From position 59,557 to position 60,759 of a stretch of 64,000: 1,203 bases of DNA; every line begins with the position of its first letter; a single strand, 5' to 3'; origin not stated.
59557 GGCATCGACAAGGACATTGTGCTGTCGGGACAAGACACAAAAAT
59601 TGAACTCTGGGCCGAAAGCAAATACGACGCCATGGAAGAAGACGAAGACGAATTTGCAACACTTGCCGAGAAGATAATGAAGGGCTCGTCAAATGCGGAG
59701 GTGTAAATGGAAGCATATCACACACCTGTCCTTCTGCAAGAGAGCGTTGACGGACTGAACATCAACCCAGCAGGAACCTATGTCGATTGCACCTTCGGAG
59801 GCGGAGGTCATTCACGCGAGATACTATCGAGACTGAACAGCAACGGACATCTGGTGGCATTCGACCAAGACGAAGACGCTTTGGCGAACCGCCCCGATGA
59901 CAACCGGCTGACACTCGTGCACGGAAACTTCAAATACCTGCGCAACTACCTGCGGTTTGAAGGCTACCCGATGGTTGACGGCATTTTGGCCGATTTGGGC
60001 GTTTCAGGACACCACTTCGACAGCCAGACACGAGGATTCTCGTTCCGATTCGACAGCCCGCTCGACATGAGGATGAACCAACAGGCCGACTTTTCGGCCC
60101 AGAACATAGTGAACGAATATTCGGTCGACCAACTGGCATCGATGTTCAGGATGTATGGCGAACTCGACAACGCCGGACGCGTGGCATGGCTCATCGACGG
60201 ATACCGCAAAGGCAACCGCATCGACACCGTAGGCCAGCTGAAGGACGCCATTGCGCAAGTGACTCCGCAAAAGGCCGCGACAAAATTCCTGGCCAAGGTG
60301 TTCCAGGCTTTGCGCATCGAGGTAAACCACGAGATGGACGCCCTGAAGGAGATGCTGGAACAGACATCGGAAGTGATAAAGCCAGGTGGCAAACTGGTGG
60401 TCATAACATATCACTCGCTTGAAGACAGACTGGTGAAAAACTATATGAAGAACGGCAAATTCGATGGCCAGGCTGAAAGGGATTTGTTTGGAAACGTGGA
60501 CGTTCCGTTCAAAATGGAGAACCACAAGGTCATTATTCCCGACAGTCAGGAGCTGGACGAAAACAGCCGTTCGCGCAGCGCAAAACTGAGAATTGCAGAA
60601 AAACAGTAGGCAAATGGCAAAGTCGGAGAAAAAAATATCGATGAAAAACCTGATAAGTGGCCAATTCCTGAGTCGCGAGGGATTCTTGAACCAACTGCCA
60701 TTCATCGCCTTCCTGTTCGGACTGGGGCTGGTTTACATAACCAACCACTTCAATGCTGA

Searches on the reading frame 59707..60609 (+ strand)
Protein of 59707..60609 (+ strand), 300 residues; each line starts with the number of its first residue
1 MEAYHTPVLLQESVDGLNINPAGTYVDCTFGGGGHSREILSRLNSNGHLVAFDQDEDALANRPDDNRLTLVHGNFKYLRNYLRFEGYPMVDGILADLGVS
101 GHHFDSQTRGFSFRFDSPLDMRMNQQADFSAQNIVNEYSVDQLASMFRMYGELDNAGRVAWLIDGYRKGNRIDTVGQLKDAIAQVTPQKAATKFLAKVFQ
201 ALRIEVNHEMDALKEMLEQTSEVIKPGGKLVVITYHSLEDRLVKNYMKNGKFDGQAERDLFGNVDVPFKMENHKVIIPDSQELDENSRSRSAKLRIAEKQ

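Call 54: search_protein_families(library=ncbifam, proteins=[window:59707-60609:+], max_evalue=1e-8)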
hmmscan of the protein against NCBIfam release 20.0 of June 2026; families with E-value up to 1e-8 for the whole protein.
window:59707-60609:+ (300 aa): 1 family
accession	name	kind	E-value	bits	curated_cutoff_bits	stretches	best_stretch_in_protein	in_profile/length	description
TIGR00006.1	TIGR00006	equivalog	6.6e-91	305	154.3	1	4-299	6-309/310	16S rRNA (cytosine(1402)-N(4))-methyltransferase RsmH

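Call 96: find_encoding_contigs(protein=window:59707-60609:+, flank=10000, max_places=2)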
Protein window:59707-60609:+ (300 aa): 5 contigs read that carry it; 2 places shown.
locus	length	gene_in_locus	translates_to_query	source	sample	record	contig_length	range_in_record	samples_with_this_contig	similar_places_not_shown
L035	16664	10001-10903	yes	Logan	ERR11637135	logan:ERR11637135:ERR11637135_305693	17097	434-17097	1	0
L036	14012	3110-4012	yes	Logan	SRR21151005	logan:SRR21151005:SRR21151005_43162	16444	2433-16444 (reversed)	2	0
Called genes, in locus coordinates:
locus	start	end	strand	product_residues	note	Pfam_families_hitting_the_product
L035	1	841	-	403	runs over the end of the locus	PF07719:TPR_2 (faint), PF12895:ANAPC3 (faint)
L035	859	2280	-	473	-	PF05569:Peptidase_M56, PF03544:TonB_C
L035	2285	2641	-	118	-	PF03965:Penicillinase_R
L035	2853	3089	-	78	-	PF13443:HTH_26, PF01381:HTH_3, PF13560:HTH_31 (weak)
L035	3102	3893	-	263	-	PF11188:DUF2975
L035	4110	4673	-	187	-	PF01195:Pept_tRNA_hydro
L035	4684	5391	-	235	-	PF01386:Ribosomal_L25p, PF14693:Ribosomal_TL5_C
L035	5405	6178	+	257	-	PF09674:DUF2400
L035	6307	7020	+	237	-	PF01596:Methyltransf_3 (weak), PF05175:MTS, PF06325:PrmA, PF13847:Methyltransf_31, PF08242:Methyltransf_12 (weak), PF13649:Methyltransf_25, PF07669:Eco57I (weak)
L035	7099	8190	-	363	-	PF00483:NTP_transferase, PF22640:ManC_GMP_beta-helix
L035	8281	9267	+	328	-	PF14257:DUF4349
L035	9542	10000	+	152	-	PF02381:MraZ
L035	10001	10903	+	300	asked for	PF01728:FtsJ (faint), PF01795:Methyltransf_5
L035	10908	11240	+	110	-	PF19579:FtsL_2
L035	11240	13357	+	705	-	PF03717:PBP_dimer (weak), PF00905:Transpeptidase, PF03793:PASTA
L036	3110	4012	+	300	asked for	PF01728:FtsJ (faint), PF01795:Methyltransf_5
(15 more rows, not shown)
